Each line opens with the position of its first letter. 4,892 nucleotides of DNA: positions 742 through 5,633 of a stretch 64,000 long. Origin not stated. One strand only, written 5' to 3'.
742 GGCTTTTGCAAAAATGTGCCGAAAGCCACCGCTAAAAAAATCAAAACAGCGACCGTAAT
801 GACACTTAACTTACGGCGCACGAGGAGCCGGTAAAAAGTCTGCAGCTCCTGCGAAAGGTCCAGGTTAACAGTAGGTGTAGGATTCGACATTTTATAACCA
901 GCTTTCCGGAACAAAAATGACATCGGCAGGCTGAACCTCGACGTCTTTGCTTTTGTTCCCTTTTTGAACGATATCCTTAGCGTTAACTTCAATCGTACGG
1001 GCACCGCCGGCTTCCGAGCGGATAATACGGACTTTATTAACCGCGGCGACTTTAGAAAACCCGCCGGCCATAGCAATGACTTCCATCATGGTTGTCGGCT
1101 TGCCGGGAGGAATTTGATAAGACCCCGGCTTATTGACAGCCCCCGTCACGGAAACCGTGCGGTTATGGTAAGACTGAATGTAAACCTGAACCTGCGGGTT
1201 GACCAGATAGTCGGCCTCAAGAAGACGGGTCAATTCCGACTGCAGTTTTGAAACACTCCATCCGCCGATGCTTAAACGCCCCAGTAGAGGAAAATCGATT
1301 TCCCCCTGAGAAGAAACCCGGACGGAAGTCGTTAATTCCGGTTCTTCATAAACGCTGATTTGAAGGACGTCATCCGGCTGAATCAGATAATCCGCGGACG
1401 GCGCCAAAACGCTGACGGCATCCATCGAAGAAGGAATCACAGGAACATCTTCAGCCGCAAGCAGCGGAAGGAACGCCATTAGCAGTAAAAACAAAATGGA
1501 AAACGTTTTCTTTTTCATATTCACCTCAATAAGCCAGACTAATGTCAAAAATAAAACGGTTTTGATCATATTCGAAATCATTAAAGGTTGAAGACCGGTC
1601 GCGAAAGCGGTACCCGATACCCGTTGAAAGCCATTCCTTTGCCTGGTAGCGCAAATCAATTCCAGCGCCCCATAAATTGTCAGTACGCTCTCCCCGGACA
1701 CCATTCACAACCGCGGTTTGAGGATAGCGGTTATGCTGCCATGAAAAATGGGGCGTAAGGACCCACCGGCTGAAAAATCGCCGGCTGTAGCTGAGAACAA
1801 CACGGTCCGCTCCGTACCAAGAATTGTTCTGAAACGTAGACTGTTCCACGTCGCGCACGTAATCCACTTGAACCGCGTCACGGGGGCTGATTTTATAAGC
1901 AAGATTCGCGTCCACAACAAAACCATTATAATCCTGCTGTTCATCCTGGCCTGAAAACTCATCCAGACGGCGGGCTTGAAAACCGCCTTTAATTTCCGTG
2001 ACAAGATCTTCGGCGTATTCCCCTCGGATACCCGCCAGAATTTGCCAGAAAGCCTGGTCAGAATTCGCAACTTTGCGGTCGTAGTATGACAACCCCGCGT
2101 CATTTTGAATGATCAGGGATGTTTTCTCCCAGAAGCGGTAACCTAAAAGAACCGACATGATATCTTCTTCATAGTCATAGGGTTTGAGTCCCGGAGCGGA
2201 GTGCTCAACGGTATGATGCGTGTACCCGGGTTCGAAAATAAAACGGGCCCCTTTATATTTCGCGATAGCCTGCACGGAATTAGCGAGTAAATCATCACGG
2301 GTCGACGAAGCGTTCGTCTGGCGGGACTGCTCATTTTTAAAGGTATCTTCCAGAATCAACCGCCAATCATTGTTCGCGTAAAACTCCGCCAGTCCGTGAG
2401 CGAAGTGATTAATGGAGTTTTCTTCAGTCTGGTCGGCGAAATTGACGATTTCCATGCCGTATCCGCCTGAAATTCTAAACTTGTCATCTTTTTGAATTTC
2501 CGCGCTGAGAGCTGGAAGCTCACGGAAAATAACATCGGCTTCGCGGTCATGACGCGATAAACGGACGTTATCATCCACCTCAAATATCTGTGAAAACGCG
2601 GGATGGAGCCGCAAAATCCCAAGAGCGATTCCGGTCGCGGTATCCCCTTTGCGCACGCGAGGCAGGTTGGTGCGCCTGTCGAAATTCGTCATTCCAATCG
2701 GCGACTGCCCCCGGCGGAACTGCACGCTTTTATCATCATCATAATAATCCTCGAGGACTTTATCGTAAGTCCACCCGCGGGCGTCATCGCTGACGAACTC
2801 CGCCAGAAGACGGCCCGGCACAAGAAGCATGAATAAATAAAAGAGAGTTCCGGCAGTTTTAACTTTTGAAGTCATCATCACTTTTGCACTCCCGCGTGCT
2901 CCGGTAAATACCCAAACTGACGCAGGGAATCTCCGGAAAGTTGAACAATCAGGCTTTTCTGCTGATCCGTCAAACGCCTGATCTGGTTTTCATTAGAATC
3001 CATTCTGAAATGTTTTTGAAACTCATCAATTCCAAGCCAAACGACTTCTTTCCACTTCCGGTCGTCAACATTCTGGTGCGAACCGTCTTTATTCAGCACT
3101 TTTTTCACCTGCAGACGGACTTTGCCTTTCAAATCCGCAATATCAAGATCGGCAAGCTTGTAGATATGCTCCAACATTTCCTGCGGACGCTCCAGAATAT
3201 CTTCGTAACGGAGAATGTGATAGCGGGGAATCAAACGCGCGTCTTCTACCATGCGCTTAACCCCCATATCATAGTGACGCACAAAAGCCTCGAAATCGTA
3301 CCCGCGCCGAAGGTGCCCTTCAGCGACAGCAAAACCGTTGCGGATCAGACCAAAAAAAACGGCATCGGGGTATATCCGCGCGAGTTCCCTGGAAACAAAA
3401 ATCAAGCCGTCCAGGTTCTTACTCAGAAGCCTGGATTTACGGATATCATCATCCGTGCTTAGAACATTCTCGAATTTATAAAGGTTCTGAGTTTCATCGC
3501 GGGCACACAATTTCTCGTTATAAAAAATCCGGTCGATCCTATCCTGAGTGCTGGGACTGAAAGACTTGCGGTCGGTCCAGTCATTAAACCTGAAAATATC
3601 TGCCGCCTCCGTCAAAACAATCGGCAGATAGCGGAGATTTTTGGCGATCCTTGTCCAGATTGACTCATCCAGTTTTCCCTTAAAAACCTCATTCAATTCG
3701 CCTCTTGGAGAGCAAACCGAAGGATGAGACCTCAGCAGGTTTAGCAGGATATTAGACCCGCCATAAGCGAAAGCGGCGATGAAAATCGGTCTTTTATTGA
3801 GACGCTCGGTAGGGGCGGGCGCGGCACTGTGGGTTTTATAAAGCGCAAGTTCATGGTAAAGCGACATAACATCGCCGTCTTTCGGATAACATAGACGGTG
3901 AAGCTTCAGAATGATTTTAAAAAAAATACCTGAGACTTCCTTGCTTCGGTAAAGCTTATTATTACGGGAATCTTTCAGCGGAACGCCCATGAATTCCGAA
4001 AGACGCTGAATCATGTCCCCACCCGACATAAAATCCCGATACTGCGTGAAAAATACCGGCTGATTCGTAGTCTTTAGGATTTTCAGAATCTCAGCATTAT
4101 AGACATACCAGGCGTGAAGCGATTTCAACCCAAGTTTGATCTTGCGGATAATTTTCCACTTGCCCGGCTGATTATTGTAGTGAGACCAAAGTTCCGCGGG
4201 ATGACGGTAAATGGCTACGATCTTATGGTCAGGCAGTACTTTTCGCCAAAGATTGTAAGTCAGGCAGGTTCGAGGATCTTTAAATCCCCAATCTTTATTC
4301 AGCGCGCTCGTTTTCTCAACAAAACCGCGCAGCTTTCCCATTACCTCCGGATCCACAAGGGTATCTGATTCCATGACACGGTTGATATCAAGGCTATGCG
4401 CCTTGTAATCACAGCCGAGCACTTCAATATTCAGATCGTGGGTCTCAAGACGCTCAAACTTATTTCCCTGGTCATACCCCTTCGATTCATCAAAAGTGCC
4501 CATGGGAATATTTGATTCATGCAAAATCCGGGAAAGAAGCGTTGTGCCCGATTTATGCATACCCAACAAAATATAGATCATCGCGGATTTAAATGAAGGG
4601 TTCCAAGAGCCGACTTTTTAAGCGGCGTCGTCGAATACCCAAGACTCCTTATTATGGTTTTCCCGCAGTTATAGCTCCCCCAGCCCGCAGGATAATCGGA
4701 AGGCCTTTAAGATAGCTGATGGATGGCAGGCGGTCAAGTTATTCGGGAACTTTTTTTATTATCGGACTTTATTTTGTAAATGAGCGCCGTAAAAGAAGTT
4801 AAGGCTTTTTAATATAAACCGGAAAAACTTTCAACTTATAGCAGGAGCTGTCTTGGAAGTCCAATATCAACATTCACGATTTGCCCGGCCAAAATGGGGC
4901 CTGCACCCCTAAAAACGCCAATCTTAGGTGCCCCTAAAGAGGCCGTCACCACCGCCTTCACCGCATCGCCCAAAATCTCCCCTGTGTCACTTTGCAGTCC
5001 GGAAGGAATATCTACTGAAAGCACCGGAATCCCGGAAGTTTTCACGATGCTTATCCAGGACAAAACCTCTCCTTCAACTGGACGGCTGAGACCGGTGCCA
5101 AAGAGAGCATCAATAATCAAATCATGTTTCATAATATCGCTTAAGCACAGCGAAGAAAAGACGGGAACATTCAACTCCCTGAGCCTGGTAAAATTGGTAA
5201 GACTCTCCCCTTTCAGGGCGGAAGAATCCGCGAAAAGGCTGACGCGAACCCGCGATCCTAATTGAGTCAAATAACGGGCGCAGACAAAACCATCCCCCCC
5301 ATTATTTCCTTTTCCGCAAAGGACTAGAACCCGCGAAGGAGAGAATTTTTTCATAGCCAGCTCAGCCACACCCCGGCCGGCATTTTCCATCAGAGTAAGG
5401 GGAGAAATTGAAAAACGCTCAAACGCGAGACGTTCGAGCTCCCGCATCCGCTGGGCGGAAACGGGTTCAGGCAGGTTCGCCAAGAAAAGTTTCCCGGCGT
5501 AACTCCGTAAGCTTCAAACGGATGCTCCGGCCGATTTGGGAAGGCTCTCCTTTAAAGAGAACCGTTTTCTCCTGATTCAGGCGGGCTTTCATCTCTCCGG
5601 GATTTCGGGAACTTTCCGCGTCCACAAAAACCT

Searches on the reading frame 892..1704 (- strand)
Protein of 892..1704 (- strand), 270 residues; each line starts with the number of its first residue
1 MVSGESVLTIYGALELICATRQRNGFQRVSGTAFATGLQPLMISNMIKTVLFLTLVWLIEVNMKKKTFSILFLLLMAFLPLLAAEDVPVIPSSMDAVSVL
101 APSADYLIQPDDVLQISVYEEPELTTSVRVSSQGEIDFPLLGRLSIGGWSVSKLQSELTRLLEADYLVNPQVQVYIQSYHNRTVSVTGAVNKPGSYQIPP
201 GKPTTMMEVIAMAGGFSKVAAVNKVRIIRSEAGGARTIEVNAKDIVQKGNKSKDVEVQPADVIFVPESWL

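Call 10: search_protein_families(library=pfam, proteins=[window:892-1704:-], max_evalue=0.001)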
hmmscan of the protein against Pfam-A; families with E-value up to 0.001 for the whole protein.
window:892-1704:- (270 aa): 3 families
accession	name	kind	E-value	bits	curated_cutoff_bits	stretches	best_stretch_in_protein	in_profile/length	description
PF02563.21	Poly_export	-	3.1e-22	79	28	1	102-176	3-76/77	Polysaccharide biosynthesis/export protein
PF22461.2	SLBB_2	-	4.1e-12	46.5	27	1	183-265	2-79/79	SLBB domain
PF10531.15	SLBB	-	8.4e-12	45.2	27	1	184-235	2-50/55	SLBB domain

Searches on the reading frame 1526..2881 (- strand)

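Call 10: search_protein_families(library=pfam, proteins=[window:1526-2881:-], max_evalue=0.001)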
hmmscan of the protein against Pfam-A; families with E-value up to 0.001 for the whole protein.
window:1526-2881:- (451 aa): 1 family
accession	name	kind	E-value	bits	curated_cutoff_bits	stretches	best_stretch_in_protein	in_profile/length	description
PF10082.15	BBP2_2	-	2.4e-12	46.9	23.7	1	272-448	211-375/378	Putative beta-barrel porin 2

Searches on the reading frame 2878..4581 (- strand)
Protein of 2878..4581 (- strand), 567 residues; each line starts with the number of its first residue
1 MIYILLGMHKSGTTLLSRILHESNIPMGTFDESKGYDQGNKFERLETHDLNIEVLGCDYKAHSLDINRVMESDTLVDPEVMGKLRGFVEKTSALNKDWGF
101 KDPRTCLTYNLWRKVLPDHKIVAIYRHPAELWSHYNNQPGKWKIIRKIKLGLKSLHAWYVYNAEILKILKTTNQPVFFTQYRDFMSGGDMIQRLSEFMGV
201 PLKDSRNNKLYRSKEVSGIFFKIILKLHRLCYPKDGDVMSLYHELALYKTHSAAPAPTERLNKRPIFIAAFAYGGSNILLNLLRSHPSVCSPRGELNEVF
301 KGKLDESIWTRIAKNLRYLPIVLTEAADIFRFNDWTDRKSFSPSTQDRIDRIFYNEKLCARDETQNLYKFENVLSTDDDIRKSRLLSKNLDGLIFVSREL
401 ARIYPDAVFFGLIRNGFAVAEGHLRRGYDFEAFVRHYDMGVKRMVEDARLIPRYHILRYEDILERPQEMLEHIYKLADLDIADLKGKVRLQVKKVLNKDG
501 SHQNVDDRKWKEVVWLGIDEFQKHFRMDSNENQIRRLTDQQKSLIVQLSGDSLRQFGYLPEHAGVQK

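Call 10: search_protein_families(library=pfam, proteins=[window:2878-4581:-], max_evalue=0.001)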
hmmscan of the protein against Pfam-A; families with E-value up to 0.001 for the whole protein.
window:2878-4581:- (567 aa): 2 families
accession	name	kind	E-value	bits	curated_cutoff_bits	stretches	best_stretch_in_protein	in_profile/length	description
PF13469.12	Sulfotransfer_3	-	3.9e-21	76.8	27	2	265-482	1-215/216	Sulfotransferase family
PF00685.33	Sulfotransfer_1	-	1.3e-07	31.7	22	0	4-209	5-190/255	Sulfotransferase domain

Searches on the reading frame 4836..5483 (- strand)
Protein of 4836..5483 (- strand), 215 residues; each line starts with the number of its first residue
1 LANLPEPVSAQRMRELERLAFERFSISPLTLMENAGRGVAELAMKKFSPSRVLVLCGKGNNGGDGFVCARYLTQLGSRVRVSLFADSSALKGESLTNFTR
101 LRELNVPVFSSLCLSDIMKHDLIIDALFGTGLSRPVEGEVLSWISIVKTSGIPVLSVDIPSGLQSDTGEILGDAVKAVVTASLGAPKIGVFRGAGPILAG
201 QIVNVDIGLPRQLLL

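Call 10: search_protein_families(library=pfam, proteins=[window:4836-5483:-], max_evalue=0.001)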
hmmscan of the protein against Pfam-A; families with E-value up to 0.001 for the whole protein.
window:4836-5483:- (215 aa): 1 family
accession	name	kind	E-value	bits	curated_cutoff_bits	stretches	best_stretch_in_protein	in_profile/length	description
PF03853.21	YjeF_N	-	1.1e-46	159.3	24.9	1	30-189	3-169/169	YjeF-related protein N-terminus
